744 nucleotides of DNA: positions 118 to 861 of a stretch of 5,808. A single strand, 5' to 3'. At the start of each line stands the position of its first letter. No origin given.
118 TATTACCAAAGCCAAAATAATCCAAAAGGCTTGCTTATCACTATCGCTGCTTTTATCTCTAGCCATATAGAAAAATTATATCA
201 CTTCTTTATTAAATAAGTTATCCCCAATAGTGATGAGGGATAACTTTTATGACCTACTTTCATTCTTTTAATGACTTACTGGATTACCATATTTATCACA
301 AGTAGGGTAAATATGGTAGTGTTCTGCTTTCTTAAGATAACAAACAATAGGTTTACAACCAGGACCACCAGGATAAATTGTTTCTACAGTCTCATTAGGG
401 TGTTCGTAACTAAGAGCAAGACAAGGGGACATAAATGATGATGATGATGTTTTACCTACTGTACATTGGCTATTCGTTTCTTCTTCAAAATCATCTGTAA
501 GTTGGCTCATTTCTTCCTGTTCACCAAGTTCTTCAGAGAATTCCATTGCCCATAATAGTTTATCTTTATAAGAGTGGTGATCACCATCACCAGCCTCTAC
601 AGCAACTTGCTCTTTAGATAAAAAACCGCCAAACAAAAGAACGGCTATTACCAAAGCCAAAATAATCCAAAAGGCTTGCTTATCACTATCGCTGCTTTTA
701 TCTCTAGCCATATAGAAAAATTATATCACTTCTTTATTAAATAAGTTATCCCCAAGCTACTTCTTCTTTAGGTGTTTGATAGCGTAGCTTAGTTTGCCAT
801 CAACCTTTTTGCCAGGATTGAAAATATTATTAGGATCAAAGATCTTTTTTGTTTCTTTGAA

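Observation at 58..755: Base-perfect 170-bp direct repeat gives two tandem genes the same promoter, 5' end and 42-codon membrane anchor, fused to unrelated C-termini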

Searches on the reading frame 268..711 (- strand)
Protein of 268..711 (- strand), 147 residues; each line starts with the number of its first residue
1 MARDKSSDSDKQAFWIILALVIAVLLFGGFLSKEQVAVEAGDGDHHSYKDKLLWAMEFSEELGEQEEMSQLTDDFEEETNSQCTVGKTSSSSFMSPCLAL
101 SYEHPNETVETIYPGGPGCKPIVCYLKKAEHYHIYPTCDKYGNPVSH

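Call 5: find_encoding_contigs(protein=window:268-711:-, flank=10000, max_places=10)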
Protein window:268-711:- (147 aa): no gene with exactly this product is on record in the collection.
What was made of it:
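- Tried and rejected: Exact look-up of gene A: not on record (call 5).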

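Call 6: find_homologous_proteins(query=window:271-711:-, max_evalue=0.01)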
Query seq(147 aa) (147 aa): 8 proteins with E <= 0.01 among 13 candidates.
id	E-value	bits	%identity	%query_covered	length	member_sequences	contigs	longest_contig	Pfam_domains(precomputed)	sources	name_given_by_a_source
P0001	3.3e-96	337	100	100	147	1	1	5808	-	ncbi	-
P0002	1.2e-53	199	64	100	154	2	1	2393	-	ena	-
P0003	1.2e-33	134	51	100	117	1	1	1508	-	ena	-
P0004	1.8e-15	75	100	29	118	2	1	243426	-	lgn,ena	-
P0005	4.7e-12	64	57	50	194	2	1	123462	-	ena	-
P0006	1.1e-11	63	86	29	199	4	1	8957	-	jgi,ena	-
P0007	9.2e-11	60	90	27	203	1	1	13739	-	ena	-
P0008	1.1e-10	60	88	27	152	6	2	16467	-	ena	-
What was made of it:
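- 268..711 (-): Gene A, 147 aa: head, acidic linker, then a 5-Cys C-terminal domain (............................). The only relatives are P0002 (64% identity) and P0003 (51%) (call 6).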

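Call 8: find_encoding_contigs(protein=P0004, flank=10000, max_places=6)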
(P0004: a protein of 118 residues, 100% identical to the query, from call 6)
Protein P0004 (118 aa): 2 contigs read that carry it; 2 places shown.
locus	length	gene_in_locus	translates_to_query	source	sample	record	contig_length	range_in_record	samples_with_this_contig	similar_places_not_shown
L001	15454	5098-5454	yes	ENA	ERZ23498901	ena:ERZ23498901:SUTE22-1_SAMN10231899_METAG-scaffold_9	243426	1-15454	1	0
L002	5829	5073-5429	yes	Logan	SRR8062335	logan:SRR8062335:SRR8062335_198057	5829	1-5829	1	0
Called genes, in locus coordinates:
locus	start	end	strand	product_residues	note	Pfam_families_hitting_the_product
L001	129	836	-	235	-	PF10342:Kre9_KNH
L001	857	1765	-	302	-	PF18915:DUF5667 (faint)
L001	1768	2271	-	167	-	PF04542:Sigma70_r2, PF08281:Sigma70_r4_2, PF04545:Sigma70_r4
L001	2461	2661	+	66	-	-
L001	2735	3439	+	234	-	PF01209:Ubie_methyltran, PF08003:Methyltransf_9 (weak), PF13489:Methyltransf_23, PF07021:MetW, PF13847:Methyltransf_31, PF08241:Methyltransf_11, PF08242:Methyltransf_12, PF13649:Methyltransf_25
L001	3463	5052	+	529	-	PF01565:FAD_binding_4, PF02913:FAD-oxidase_C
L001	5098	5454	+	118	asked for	-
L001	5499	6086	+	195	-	-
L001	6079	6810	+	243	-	-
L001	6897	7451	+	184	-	PF01923:Cob_adeno_trans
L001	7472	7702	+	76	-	PF18893:DUF5652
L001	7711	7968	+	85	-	PF18926:DUF5676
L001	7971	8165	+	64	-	-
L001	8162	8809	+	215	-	PF01509:TruB_N, PF16198:TruB_C_2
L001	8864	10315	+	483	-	PF00890:FAD_binding_2 (weak), PF01593:Amino_oxidase, PF03486:HI0933_like (weak), PF13450:NAD_binding_8, PF13738:Pyr_redox_3 (weak), PF03275:GLF (faint)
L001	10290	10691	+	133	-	PF04138:GtrA_DPMS_TM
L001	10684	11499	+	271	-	PF00685:Sulfotransfer_1, PF13469:Sulfotransfer_3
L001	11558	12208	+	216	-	PF05711:TylF, PF13578:Methyltransf_24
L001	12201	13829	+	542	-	-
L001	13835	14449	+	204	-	PF00754:F5_F8_type_C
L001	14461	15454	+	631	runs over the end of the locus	-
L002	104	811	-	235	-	PF10342:Kre9_KNH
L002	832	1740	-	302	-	PF18915:DUF5667 (faint)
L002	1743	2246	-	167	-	PF04542:Sigma70_r2, PF08281:Sigma70_r4_2, PF04545:Sigma70_r4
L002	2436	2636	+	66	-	-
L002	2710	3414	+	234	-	PF01209:Ubie_methyltran, PF08003:Methyltransf_9 (weak), PF13489:Methyltransf_23, PF07021:MetW, PF13847:Methyltransf_31, PF08241:Methyltransf_11, PF08242:Methyltransf_12, PF13649:Methyltransf_25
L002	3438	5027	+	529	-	PF01565:FAD_binding_4, PF02913:FAD-oxidase_C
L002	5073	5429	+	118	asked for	-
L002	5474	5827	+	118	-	?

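Call 9: find_encoding_contigs(protein=P0005, flank=10000, max_places=6)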
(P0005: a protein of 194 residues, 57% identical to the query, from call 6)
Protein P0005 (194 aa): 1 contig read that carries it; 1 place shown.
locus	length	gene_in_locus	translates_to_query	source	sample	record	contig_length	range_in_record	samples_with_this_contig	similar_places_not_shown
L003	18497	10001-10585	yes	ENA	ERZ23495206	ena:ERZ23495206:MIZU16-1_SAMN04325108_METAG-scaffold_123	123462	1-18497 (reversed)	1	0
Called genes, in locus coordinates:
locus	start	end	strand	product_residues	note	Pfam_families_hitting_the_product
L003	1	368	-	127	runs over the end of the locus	-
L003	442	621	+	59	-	-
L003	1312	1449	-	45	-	-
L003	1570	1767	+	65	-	PF00313:CSD, PF08206:OB_RNB (weak)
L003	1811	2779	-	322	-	-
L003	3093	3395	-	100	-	-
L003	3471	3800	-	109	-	PF03819:MazG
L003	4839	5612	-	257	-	-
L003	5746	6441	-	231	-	-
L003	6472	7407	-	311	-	PF18915:DUF5667 (weak)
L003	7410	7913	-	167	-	PF04542:Sigma70_r2, PF08281:Sigma70_r4_2, PF04545:Sigma70_r4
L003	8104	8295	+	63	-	-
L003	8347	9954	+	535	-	PF01565:FAD_binding_4, PF02913:FAD-oxidase_C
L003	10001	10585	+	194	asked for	-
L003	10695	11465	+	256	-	-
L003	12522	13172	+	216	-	-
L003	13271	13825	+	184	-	PF01923:Cob_adeno_trans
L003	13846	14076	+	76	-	PF18893:DUF5652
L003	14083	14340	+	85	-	PF18926:DUF5676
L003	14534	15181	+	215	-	PF01509:TruB_N, PF16198:TruB_C_2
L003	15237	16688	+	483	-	PF00890:FAD_binding_2 (weak), PF01266:DAO (faint), PF01593:Amino_oxidase, PF03486:HI0933_like (weak), PF13450:NAD_binding_8, PF13738:Pyr_redox_3 (weak), PF03275:GLF (faint)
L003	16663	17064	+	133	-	PF04138:GtrA_DPMS_TM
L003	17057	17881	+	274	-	PF00685:Sulfotransfer_1, PF13469:Sulfotransfer_3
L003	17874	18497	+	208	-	?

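Call 11: find_encoding_contigs(protein=P0002, flank=10000, max_places=6)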
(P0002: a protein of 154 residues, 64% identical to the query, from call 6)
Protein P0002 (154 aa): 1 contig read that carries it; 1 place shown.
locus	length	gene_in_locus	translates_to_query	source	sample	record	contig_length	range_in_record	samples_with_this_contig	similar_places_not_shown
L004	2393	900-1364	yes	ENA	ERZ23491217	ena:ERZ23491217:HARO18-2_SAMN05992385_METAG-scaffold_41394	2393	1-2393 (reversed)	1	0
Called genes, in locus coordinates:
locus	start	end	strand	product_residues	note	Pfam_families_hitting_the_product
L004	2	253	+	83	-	?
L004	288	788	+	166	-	-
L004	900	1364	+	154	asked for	-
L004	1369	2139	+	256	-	-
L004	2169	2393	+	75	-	?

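Call 12: find_encoding_contigs(protein=P0003, flank=10000, max_places=6)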
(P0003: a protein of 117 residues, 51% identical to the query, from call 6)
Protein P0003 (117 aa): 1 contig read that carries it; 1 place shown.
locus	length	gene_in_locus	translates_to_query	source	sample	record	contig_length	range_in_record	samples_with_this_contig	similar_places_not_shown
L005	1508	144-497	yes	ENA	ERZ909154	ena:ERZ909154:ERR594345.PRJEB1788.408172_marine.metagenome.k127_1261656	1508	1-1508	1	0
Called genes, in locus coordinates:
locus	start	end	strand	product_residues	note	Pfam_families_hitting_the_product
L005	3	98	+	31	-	?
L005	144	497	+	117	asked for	-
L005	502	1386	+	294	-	-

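Call 13: find_encoding_contigs(protein=P0006, flank=10000, max_places=6)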
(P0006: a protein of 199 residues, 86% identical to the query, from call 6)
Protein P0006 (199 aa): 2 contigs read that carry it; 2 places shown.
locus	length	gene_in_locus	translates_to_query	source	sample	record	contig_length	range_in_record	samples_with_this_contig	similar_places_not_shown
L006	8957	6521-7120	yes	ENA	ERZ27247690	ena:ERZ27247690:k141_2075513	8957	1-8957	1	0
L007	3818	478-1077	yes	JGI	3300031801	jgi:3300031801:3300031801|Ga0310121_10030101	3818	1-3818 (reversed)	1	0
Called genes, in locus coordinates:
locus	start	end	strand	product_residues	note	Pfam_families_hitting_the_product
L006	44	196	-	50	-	-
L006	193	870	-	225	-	-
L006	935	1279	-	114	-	-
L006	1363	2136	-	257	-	-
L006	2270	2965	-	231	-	-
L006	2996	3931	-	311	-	PF18915:DUF5667 (weak)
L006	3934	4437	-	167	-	PF04542:Sigma70_r2, PF08281:Sigma70_r4_2, PF04545:Sigma70_r4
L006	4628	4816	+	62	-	-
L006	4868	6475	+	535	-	PF01565:FAD_binding_4, PF02913:FAD-oxidase_C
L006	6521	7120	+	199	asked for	-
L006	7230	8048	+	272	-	-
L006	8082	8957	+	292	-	?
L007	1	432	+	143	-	?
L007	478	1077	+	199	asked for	-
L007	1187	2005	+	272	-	-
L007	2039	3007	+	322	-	-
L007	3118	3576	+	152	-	-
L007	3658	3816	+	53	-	?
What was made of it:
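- P0005 in L003 (call 9) and P0006 in L006/L007 (call 13);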

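Call 29: list_cluster_members(proteins=[P0001, P0004, P0002, P0003, P0008])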
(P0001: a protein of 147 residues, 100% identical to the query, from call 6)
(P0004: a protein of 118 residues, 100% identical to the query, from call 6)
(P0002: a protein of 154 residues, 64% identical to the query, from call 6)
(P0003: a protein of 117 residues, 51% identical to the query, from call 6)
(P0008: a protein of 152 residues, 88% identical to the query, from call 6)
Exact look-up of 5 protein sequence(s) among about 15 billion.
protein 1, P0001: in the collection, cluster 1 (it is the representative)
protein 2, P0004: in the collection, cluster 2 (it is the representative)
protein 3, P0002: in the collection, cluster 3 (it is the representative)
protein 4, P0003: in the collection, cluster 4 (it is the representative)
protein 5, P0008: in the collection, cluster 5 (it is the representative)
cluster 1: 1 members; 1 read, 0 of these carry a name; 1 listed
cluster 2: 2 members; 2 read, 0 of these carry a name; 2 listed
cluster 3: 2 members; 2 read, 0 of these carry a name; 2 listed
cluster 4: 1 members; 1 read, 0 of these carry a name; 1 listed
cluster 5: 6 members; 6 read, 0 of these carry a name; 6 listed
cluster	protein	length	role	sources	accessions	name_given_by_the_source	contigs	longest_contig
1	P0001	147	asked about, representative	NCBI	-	-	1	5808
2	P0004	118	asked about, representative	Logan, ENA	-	-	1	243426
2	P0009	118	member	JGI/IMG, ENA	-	-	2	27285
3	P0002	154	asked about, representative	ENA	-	-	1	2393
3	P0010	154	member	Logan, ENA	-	-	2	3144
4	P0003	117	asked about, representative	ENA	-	-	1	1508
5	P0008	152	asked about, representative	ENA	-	-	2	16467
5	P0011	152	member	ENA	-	-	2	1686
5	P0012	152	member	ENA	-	-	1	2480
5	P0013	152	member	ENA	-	-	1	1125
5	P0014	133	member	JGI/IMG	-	-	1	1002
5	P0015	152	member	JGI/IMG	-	-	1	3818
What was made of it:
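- Gene A of this allele exists in only one assembly, the window itself (cluster size 1, call 29).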

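Call 30: search_protein_families(library=pfam, proteins=[P0001, P0004, P0005, P0006, P0008, L001:5499-6086:+, L001:6079-6810:+, L003:12522-13172:+, L004:1369-2139:+, L005:502-1386:+], max_evalue=1)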
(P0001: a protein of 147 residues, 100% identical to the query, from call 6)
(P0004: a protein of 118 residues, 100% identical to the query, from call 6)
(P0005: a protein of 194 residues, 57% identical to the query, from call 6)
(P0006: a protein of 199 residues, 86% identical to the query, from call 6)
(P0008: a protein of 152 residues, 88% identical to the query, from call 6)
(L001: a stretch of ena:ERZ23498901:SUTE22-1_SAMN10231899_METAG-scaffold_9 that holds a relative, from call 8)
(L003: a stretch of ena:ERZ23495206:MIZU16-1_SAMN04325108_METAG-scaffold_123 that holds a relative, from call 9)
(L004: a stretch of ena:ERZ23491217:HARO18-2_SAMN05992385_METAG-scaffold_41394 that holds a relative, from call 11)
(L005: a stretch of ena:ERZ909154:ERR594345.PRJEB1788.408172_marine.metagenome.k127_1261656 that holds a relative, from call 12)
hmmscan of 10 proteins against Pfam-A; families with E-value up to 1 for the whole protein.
P0001 (147 aa): 0 families

P0004 (118 aa): 1 family
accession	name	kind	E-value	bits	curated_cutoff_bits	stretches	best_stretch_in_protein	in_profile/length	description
PF05032.17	Spo12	-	0.083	13.2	20.5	1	72-87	7-22/35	Spo12 family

P0005 (194 aa): 0 families

P0006 (199 aa): 2 families
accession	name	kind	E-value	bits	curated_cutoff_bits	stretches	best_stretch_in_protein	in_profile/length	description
PF02095.21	Extensin_1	-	0.2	11.9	105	1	148-180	88-120/171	Extensin-like protein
PF00129.23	MHC_I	-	0.28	11.2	28.3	1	51-99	29-73/179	Class I Histocompatibility antigen, domains alpha 1 and 2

P0008 (152 aa): 2 families
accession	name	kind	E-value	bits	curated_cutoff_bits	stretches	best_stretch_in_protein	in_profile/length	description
PF00050.26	Kazal_1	-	0.0027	18.1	21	1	56-83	1-29/49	Kazal-type serine protease inhibitor domain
PF07648.20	Kazal_2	-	0.0034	17.9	22.8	1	62-96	5-40/48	Kazal-type serine protease inhibitor domain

L001:5499-6086:+ (195 aa): 0 families

L001:6079-6810:+ (243 aa): 0 families

L003:12522-13172:+ (216 aa): 0 families

L004:1369-2139:+ (256 aa): 0 families

L005:502-1386:+ (294 aa): 1 family
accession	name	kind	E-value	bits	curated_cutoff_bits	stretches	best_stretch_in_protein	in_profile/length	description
PF01292.26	Ni_hydr_CYTB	-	0.32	11.2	30.1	1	7-47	94-132/179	Prokaryotic cytochrome b561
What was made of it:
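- On WAP / Kazal inhibitor domains: Only a spurious Spo12 hit at E = 0.083 for P0004 (call 30).
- Closest known: WAP four-disulfide-core and Kazal protease-inhibitor domains. Same: P0008 has a Kazal-like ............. stretch (E = 0.003, call 30).
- P0008 has a Kazal-like match (E = 0.003, below cut-off, call 30).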

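Call 31: find_encoding_contigs(protein=P0009, flank=7000, max_places=6)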
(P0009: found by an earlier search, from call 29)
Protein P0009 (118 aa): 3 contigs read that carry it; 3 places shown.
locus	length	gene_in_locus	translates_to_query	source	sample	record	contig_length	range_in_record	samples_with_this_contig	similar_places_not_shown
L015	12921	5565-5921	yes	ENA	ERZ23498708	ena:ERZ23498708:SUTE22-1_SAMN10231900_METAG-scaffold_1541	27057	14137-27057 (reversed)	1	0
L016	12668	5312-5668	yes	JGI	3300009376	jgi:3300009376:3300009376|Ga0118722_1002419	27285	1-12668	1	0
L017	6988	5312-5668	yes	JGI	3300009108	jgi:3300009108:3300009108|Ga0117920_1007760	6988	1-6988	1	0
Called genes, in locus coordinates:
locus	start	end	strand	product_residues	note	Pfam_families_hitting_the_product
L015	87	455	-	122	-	PF00805:Pentapeptide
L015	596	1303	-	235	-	PF10342:Kre9_KNH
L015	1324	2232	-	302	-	PF18915:DUF5667 (faint)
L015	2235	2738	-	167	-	PF04542:Sigma70_r2, PF08281:Sigma70_r4_2, PF04545:Sigma70_r4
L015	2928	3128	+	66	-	-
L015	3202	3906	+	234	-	PF01209:Ubie_methyltran, PF08003:Methyltransf_9 (weak), PF13489:Methyltransf_23, PF07021:MetW, PF13847:Methyltransf_31, PF08241:Methyltransf_11, PF08242:Methyltransf_12, PF13649:Methyltransf_25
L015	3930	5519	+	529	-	PF01565:FAD_binding_4, PF02913:FAD-oxidase_C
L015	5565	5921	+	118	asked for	-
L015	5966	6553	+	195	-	-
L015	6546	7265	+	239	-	-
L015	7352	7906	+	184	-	PF01923:Cob_adeno_trans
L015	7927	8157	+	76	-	PF18893:DUF5652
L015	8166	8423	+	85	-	PF18926:DUF5676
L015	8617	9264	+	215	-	PF01509:TruB_N, PF16198:TruB_C_2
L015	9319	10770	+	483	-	PF00890:FAD_binding_2 (weak), PF01593:Amino_oxidase, PF03486:HI0933_like (weak), PF13450:NAD_binding_8, PF13738:Pyr_redox_3 (weak), PF03275:GLF (faint)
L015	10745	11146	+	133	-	PF04138:GtrA_DPMS_TM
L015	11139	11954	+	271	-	PF00685:Sulfotransfer_1, PF13469:Sulfotransfer_3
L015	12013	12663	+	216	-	PF05711:TylF, PF13578:Methyltransf_24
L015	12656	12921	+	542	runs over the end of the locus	-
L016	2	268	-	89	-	?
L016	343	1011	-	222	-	PF10342:Kre9_KNH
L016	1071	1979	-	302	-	PF18915:DUF5667 (faint)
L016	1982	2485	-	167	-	PF04542:Sigma70_r2, PF08281:Sigma70_r4_2, PF04545:Sigma70_r4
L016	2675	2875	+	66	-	-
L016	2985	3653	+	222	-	PF01209:Ubie_methyltran, PF07021:MetW, PF13489:Methyltransf_23, PF13847:Methyltransf_31, PF08241:Methyltransf_11, PF08242:Methyltransf_12, PF13649:Methyltransf_25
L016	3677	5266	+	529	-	PF01565:FAD_binding_4, PF02913:FAD-oxidase_C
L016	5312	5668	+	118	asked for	-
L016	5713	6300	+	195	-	-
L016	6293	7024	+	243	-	-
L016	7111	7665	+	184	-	PF01923:Cob_adeno_trans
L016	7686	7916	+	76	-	PF18893:DUF5652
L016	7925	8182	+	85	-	PF18926:DUF5676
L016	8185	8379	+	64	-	-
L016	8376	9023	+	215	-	PF01509:TruB_N, PF16198:TruB_C_2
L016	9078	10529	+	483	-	PF00890:FAD_binding_2 (weak), PF01593:Amino_oxidase, PF03486:HI0933_like (weak), PF13450:NAD_binding_8, PF13738:Pyr_redox_3 (weak), PF03275:GLF (faint)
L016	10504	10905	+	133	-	PF04138:GtrA_DPMS_TM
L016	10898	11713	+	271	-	PF00685:Sulfotransfer_1, PF13469:Sulfotransfer_3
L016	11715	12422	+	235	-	PF05711:TylF, PF13578:Methyltransf_24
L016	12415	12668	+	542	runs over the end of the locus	-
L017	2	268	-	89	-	?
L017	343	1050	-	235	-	PF10342:Kre9_KNH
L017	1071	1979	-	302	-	PF18915:DUF5667 (faint)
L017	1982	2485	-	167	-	PF04542:Sigma70_r2, PF08281:Sigma70_r4_2, PF04545:Sigma70_r4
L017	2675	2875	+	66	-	-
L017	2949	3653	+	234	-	PF01209:Ubie_methyltran, PF08003:Methyltransf_9 (weak), PF13489:Methyltransf_23, PF07021:MetW, PF13847:Methyltransf_31, PF08241:Methyltransf_11, PF08242:Methyltransf_12, PF13649:Methyltransf_25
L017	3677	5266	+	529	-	PF01565:FAD_binding_4, PF02913:FAD-oxidase_C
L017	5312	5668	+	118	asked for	-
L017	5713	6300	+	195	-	-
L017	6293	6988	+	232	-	?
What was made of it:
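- On Mycoplasma variable lipoproteins (Vpma/Vsp/Vlp/Vsa): No recombinase Pfam domain in the gene lists of L001, L003, L015 and L016 (calls 8, 9 and 31).
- On Diversity-generating retroelement target: No RT domain in the flanking gene lists (calls 8, 9 and 31).
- On Integron cassette array: No integrase domain in the flanks (calls 8, 9 and 31).
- Closest known: Mycoplasma variable surface lipoprotein families. Different: No recombinase gene in the flanks (calls 8, 9 and 31).
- B in L001, L002 and L015-L017 (calls 8 and 31); No recombinase, integrase or reverse-transcriptase domain appears among the called genes up to about 8-10 kb to either side of the head gene in L001, L003, L015 and L016 (calls 8, 9 and 31).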
